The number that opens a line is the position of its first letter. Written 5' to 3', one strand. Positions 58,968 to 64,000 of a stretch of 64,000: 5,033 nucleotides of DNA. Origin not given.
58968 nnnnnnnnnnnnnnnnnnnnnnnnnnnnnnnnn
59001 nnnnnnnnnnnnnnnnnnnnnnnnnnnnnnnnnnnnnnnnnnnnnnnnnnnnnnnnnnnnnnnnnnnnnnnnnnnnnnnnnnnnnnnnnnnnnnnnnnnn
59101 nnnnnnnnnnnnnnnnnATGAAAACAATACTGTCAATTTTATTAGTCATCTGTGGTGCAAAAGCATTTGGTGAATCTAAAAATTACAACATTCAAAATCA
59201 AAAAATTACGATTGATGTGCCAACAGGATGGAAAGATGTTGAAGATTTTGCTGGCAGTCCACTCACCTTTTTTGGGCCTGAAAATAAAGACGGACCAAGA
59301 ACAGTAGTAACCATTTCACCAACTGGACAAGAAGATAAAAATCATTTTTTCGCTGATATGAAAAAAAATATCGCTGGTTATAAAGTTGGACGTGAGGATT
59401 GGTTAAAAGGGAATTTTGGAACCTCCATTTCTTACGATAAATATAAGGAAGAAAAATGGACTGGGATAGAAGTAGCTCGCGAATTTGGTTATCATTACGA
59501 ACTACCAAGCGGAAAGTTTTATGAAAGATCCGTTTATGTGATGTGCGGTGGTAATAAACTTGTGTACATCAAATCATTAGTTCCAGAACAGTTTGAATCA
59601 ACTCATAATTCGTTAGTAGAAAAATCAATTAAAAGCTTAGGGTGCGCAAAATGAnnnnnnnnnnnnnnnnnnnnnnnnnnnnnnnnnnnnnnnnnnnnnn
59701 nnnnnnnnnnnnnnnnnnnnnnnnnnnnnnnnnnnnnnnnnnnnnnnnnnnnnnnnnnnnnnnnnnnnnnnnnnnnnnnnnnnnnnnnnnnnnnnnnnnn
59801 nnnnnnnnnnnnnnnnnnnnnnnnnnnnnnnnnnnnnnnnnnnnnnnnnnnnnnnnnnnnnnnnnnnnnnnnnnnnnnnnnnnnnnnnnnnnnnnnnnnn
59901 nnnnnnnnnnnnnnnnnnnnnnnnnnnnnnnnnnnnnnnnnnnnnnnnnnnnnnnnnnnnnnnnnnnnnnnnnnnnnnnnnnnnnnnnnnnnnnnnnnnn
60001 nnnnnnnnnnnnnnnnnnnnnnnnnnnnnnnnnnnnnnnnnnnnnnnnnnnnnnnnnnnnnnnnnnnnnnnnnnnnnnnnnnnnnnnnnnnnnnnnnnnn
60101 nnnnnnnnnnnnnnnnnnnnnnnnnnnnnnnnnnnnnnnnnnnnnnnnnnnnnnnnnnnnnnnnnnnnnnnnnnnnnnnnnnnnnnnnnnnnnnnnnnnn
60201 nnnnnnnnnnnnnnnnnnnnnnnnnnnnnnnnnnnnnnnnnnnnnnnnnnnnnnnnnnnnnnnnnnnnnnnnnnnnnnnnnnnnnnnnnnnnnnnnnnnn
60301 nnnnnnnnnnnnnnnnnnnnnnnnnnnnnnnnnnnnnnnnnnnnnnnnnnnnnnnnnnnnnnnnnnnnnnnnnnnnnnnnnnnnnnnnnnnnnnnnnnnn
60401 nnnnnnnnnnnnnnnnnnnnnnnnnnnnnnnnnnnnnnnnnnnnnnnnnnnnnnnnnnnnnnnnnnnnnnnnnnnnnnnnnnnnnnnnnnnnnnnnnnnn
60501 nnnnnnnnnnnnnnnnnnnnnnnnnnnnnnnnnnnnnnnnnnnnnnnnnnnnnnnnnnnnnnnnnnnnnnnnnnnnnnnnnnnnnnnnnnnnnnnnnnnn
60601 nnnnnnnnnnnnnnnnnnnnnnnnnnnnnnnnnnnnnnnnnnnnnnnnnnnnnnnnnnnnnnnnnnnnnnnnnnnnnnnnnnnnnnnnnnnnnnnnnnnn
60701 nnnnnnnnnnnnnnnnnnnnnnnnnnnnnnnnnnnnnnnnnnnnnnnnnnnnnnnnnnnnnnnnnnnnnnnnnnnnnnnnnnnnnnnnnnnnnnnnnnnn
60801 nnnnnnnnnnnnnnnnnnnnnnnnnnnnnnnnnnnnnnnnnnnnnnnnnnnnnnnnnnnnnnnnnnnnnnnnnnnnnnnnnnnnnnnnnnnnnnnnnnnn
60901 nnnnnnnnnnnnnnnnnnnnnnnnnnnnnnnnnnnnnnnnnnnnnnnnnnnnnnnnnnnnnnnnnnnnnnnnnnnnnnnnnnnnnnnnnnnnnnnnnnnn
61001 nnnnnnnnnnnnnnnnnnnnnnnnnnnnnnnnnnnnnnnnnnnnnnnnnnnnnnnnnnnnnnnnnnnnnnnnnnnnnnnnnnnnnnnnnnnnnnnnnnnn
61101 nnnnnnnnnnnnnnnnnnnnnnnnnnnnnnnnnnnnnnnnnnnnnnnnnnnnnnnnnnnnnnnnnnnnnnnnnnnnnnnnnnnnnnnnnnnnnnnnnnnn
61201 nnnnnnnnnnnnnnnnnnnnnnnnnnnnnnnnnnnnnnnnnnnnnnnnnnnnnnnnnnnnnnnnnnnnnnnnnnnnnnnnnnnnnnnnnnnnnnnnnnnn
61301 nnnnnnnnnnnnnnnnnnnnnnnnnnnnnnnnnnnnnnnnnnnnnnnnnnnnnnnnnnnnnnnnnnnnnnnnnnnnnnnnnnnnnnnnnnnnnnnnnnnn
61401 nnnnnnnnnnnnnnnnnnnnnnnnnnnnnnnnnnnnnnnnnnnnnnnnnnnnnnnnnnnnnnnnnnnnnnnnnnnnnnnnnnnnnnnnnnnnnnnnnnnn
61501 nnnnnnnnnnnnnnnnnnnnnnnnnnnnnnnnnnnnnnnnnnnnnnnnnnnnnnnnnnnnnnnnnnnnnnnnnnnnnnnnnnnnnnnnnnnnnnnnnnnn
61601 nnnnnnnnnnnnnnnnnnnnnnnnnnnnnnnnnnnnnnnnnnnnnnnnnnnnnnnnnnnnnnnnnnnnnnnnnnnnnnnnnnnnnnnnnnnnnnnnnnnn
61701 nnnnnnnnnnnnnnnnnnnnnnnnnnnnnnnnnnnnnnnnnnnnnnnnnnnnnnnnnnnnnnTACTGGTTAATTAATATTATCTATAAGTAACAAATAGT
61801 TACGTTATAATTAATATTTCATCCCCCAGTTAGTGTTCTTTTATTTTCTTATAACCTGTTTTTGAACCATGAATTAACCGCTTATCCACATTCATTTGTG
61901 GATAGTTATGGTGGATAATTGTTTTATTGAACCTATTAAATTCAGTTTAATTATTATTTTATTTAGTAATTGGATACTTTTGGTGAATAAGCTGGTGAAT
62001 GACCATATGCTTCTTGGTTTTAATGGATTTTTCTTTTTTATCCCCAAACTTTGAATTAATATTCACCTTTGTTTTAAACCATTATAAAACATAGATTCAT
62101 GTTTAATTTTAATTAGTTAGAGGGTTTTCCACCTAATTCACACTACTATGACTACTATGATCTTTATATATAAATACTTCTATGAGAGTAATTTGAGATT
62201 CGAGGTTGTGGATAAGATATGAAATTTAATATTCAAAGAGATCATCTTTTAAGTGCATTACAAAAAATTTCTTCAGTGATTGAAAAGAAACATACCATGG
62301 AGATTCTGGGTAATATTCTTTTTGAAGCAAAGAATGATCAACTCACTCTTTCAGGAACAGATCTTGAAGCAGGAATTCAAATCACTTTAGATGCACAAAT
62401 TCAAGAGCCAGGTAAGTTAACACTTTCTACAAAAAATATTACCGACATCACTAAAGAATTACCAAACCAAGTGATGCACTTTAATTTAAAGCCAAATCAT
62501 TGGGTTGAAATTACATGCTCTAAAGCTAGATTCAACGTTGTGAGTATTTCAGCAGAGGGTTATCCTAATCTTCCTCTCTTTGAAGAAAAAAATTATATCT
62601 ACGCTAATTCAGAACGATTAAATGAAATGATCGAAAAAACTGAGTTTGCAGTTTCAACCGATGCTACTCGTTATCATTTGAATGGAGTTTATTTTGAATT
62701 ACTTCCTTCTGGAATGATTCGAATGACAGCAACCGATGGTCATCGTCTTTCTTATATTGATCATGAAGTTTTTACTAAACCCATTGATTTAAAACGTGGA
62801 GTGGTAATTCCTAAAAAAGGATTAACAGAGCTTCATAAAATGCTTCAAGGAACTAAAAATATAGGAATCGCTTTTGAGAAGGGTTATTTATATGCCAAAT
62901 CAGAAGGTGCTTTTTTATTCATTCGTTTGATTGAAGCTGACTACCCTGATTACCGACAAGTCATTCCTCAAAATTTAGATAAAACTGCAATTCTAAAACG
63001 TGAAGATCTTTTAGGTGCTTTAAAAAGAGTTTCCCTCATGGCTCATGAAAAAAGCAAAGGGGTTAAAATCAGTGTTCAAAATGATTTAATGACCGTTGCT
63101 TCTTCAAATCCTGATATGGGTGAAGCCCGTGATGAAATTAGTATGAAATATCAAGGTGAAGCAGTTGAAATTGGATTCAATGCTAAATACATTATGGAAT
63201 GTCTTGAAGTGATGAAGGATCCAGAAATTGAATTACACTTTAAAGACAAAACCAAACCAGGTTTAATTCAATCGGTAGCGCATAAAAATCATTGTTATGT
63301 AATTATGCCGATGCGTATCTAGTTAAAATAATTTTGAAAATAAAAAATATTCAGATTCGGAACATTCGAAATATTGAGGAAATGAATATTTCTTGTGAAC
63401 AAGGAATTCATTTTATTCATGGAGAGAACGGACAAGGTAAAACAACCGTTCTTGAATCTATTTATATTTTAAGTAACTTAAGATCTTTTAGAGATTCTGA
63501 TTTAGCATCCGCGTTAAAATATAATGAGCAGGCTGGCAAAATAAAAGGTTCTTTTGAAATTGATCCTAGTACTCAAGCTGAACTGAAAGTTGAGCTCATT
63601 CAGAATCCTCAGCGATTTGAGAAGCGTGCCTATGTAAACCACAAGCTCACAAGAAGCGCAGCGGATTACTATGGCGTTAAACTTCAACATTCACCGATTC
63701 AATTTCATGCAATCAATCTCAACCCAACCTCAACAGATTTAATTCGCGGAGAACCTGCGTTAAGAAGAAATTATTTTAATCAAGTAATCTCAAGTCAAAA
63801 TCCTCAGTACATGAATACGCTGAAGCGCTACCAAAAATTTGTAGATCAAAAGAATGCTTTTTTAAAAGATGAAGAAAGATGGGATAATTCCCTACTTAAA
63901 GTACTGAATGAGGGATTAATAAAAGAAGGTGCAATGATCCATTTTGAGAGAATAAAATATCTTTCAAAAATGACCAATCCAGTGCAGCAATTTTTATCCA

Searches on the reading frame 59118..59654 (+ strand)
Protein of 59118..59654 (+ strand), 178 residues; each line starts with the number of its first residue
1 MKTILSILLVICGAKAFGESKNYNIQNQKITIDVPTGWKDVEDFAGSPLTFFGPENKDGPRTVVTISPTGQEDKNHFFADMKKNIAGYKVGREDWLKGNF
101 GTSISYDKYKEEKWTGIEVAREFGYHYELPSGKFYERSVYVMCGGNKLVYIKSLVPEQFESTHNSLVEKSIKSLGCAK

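Call 11: search_protein_families(library=pfam, proteins=[window:59118-59654:+])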
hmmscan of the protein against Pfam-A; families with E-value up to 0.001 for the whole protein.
window:59118-59654:+ (178 aa): 0 families

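Call 37: search_protein_families(library=ncbifam, proteins=[window:59118-59654:+], max_evalue=0.1)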
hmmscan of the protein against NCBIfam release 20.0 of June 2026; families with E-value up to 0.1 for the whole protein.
window:59118-59654:+ (178 aa): 0 families

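Call 38: search_protein_families(library=pfam, proteins=[window:59118-59654:+], max_evalue=1)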
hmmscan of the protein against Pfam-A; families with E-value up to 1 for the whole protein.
window:59118-59654:+ (178 aa): 0 families

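Call 48: search_solved_structures(query=window:59118-59654:+, max_evalue=1)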
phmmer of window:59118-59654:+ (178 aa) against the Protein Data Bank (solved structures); distinct sequences matched with E-value up to 1: 2.
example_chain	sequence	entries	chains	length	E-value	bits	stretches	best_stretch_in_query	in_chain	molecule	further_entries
9b43_A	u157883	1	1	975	0.83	12.5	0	4-72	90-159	MmpL4 protein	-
9u4t_A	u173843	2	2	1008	0.87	12.4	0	4-72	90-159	MmpL4 protein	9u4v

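Call 50: find_homologous_proteins(query=window:59118-59654:+)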
Query window:59118-59654:+ (178 aa): 18 proteins with E <= 0.001 among 61 candidates.
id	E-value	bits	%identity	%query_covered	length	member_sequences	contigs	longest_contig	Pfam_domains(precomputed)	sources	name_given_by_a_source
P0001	1.3e-117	408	100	100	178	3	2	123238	-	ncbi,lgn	-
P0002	8.3e-87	307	75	99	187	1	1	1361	-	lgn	-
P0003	1.9e-86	306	73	100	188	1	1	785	-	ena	-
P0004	1.4e-84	300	71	100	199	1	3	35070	-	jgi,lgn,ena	jgi:hypothetical protein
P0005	2.1e-84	300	71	100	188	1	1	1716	-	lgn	-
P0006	3.0e-83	296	71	100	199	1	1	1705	-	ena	-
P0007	5.4e-83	295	71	100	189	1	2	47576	-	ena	-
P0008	8.2e-80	285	71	100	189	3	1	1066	-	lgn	-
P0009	2.4e-79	283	68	100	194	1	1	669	-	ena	-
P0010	2.2e-78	280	70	100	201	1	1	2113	-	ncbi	-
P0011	1.2e-76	274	70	98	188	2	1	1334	-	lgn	-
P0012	4.2e-71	256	64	100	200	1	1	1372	-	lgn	-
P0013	7.9e-71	255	64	100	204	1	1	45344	-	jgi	-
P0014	2.1e-70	254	64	100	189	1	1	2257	-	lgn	-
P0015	7.7e-70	252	62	100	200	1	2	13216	-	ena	-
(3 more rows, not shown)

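Call 51: find_encoding_contigs(protein=P0001, flank=10000, max_places=4)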
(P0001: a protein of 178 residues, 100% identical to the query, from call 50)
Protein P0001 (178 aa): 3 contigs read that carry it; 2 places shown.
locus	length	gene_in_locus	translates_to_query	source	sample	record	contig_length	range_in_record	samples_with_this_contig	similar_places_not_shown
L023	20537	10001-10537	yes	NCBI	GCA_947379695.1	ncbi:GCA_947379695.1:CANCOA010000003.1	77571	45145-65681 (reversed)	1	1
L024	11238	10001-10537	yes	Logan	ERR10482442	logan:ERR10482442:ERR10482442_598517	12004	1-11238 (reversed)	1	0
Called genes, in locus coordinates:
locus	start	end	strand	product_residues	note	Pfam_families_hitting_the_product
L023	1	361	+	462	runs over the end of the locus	PF13231:PMT_2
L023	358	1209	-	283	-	PF02737:3HCDH_N, PF03435:Sacchrp_dh_NADP (faint), PF00725:3HCDH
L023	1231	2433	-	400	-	PF10396:TrmE_N, PF12631:MnmE_helical, PF00350:Dynamin_N (faint), PF01926:MMR_HSR1, PF02421:FeoB_N (weak)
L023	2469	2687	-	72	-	PF10396:TrmE_N (weak)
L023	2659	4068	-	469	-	PF14849:YidC_periplas, PF02096:60KD_IMP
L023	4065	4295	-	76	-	PF01809:YidD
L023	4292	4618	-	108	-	PF00825:Ribonuclease_P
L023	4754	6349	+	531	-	PF00308:Bac_DnaA, PF01695:IstB_IS21 (weak), PF13191:AAA_16 (faint), PF13401:AAA_22 (faint), PF00004:AAA, PF22688:Hda_lid (faint), PF08299:Bac_DnaA_C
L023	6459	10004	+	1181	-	-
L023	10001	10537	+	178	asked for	-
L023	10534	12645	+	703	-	-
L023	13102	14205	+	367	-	PF00712:DNA_pol3_beta, PF02767:DNA_pol3_beta_2, PF02768:DNA_pol3_beta_3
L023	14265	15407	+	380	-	PF02463:SMC_N, PF13175:AAA_15 (faint), PF13304:AAA_21 (weak)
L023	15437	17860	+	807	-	PF02518:HATPase_c, PF13589:HATPase_c_3 (faint), PF00204:DNA_gyraseB, PF01751:Toprim, PF21249:GyrB_hook (weak), PF18053:GyrB_insert, PF00986:DNA_gyraseB_C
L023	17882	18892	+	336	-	PF07451:SpoVAD (faint), PF00108:Thiolase_N, PF08545:ACP_syn_III, PF08541:ACP_syn_III_C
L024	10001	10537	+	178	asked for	-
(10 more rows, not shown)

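Call 61: predict_structure(alignment_id=A3)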
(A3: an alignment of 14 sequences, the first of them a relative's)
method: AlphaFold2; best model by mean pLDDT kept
length: 178 residues; sequences in the alignment: 14
mean_pLDDT: 75.2   pTM: 0.71
mean pLDDT of the five models: 75.2, 60.4, 59.3, 57.8, 51.2
residues with pLDDT >= 90: 16; 70-90: 106; 50-70: 32; < 50: 24
segments of 3 or more residues with pLDDT < 50: 1-3, 5-16, 91-97
pLDDT, mean of each block of 10 residues (from residue 1): 46 53 83 85 82 75 86 63 53 49 79 86 85 89 79 90 88 84
secondary structure, 60 per line:
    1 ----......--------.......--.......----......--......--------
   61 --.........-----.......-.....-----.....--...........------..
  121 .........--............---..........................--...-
elements in order: H5-10 E19-25 E28-34 E39-44 E47-52 E63-71 H77-83 H85-89 H95-99 E102-112 E119-129 E132-143 E147-156 H157-172 E175-177

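Call 63: fold_search(model_id=the predicted structure, library=pdb)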
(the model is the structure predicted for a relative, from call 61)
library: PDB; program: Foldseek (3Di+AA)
matches with E <= 10: 1383; with E <= 0.001: 45
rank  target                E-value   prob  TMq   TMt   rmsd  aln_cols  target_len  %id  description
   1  8z9d_P                8.6e-07  1.00  0.55  0.53   7.0       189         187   15  cryo-EM structure of PSII-LHCII megacomplex from spinach (released 2024-11-13)
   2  9grx_0                1.2e-06  1.00  0.63  0.70   4.1       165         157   10  NDH-PSI-LHCI supercomplex from S. oleracea (released 2025-02-12)
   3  2xb3                  1.5e-06  1.00  0.60  0.67   4.6       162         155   13  The Structure of Cyanobacterial PsbP (released 2010-08-25)
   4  1v2b_B                1.6e-06  1.00  0.55  0.63   4.9       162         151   16  Crystal Structure of PsbP Protein in the Oxygen-Evolving Complex of Photosystem II from Higher Plants (released 2004-05-18)
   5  4rth_A                2.0e-06  1.00  0.54  0.57   5.0       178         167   15  The crystal structure of PsbP from Zea mays (released 2015-03-11)
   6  9gnw_P                2.5e-06  1.00  0.60  0.57   5.1       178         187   11  Universal PSII assembly intermediate (released 2025-09-17)
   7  3lyd_B                2.7e-06  1.00  0.63  0.69   3.5       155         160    8  Crystal structure of Putative uncharacterized protein from Jonesia denitrificans (released 2010-03-09)
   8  9i4t_P                3.1e-06  1.00  0.57  0.59   5.4       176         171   16  Photosystem II from Arabidopsis thaliana (released 2026-03-25)
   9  6kac_P                3.5e-06  1.00  0.58  0.56   5.4       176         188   15  Cryo-EM structure of the C2S2-type PSII-LHCII supercomplex from Chlamydomonas reihardtii (released 2019-10-23)
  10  3lyd_A                4.3e-06  1.00  0.62  0.69   3.6       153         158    8  Crystal structure of Putative uncharacterized protein from Jonesia denitrificans (released 2010-03-09)
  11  2lnj_MODEL_1_A        4.3e-06  1.00  0.61  0.64   5.5       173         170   16  Solution Structure of Cyanobacterial PsbP (CyanoP) from Synechocystis sp. PCC 6803 (released 2012-06-06)
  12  4rth_B                4.8e-06  1.00  0.54  0.57   5.6       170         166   15  The crystal structure of PsbP from Zea mays (released 2015-03-11)
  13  2vu4                  4.8e-06  1.00  0.48  0.56   5.4       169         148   18  Structure of PsbP protein from Spinacia oleracea at 1.98 A resolution (released 2009-07-21)
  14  3jcu_P                5.4e-06  1.00  0.56  0.58   5.3       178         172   15  Cryo-EM structure of spinach PSII-LHCII supercomplex at 3.2 Angstrom resolution (released 2016-05-25)
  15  1v2b_A                5.4e-06  1.00  0.49  0.56   5.3       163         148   16  Crystal Structure of PsbP Protein in the Oxygen-Evolving Complex of Photosystem II from Higher Plants (released 2004-05-18)
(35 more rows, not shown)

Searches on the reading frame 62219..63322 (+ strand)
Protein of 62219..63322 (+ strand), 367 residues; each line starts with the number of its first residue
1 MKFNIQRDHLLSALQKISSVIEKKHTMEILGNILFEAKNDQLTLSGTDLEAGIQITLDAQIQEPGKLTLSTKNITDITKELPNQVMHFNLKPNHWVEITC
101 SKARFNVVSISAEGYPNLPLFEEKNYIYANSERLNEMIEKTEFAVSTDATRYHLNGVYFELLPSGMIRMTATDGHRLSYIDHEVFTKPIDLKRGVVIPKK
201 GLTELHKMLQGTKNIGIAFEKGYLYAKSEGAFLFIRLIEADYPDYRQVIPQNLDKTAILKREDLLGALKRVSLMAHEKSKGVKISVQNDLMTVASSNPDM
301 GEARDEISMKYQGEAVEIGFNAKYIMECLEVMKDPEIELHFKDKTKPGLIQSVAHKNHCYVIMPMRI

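Call 11: search_protein_families(library=pfam, proteins=[window:62219-63322:+])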
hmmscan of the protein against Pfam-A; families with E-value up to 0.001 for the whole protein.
window:62219-63322:+ (367 aa): 3 families
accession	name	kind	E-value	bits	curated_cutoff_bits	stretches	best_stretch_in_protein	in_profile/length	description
PF00712.24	DNA_pol3_beta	-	1.5e-35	122.3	24.4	1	1-119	1-120/120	DNA polymerase III beta subunit, N-terminal domain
PF02768.20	DNA_pol3_beta_3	-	1.7e-32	112.2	27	1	246-366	1-121/121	DNA polymerase III beta subunit, C-terminal domain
PF02767.21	DNA_pol3_beta_2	-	3.8e-28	98.5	27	1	131-244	4-116/116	DNA polymerase III beta subunit, central domain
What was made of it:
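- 62219..63322 (+): dnaN (sliding clamp), followed by recF from 63334. Pfam DNA_pol3_beta, three domains (call 11).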

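Call 12: find_related_loci(query=window:62219-63322:+, collection=genome_contigs, flank=10000)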
Query window:62219-63322:+ (367 aa) in genome_contigs; peptide patterns used: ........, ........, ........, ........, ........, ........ (x = any residue, [..] = any of these).
46 stretches matched a pattern; 14 encode a relative of the query (tblastn E <= 1e-3); 14 distinct loci.
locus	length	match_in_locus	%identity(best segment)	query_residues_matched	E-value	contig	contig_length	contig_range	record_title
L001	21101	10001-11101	94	1-367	0e+0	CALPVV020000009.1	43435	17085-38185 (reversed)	MAG: Nitrosovibrio sp. Nv4 isolate HRS-ES2-bin-178 genome assembly, contig: HRSG-E12-C276, whole genome shotgun sequence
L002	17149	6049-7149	86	1-367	0e+0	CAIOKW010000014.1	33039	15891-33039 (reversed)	MAG: Oligoflexia bacterium isolate Umea_bin-07902 genome assembly, contig: bin-07902:014/351, whole genome shotgun seque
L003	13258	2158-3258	85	1-367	0e+0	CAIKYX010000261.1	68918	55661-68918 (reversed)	MAG: Oligoflexia bacterium isolate VK_bin-3925 genome assembly, contig: bin-3925:261/278, whole genome shotgun sequence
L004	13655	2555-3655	83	1-367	0e+0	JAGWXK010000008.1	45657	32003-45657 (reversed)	MAG: Bdellovibrionales bacterium isolate REEB465 contig-150_1266, whole genome shotgun sequence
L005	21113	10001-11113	84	1-367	0e+0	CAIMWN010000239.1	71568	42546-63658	MAG: Oligoflexia bacterium isolate AM-2014_bin-1399 genome assembly, contig: bin-1399:239/337, whole genome shotgun sequ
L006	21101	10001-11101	83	1-367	0e+0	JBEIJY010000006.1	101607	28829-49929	MAG: Bdellovibrionales bacterium isolate Sample-103-S77-bin-69 Sample_103_S77-bin_69-k141_2492174, whole genome shotgun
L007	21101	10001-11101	83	1-367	0e+0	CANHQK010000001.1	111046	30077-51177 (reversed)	MAG: Bdellovibrionales bacterium isolate RE-26jul17-3 genome assembly, contig: RE-26jul17-C139, whole genome shotgun seq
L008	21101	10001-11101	83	1-367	0e+0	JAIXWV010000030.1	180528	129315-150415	MAG: Proteobacteria bacterium isolate D4_MAG_00031 pond_D4_MAG_00031_000000000001, whole genome shotgun sequence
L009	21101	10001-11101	81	1-367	0e+0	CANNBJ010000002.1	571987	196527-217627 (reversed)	MAG: Bdellovibrionales bacterium isolate ZE-Jul18-80 genome assembly, contig: ZE-Jul18-C3-p1, whole genome shotgun seque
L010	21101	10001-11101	82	1-367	0e+0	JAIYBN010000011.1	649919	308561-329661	MAG: Proteobacteria bacterium isolate E1_MAG_00048 pond_E1_MAG_00048_000000000006, whole genome shotgun sequence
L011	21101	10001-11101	82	1-367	0e+0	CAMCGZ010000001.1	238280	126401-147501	MAG: Bdellovibrio sp. ZAP7 isolate MsE-30jul19-120 genome assembly, contig: MsE-30jul19-C34, whole genome shotgun sequen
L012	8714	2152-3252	69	1-367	1e-176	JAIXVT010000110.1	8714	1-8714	MAG: Proteobacteria bacterium isolate D1_MAG_00075 pond_D1_MAG_00075_000000000330, whole genome shotgun sequence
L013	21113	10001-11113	80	1-367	0e+0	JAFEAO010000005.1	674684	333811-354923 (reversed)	MAG: Bdellovibrionales bacterium isolate SZAS-1 PROT-KAN-3__5__length-674684, whole genome shotgun sequence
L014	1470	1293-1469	85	1-59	8e-27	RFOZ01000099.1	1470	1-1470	MAG: Cytophagia bacterium isolate WB4_3_0762 contig_100_98, whole genome shotgun sequence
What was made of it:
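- Tried and rejected: The genome-collection scan had already been spent on DnaN (call 12).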

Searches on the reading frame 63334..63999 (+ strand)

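Call 11: search_protein_families(library=pfam, proteins=[window:63334-63999:+])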
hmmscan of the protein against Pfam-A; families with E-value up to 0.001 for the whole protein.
window:63334-63999:+ (222 aa): 3 families
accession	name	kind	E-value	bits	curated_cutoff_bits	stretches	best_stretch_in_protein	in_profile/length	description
PF13175.12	AAA_15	-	1.4e-11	45.1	32.1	1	1-128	1-92/374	AAA ATPase domain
PF02463.25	SMC_N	-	3.7e-10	40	40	1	3-76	2-81/220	RecF/RecN/SMC N terminal domain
PF13476.12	AAA_23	-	6e-08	34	27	1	6-164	2-125/201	AAA domain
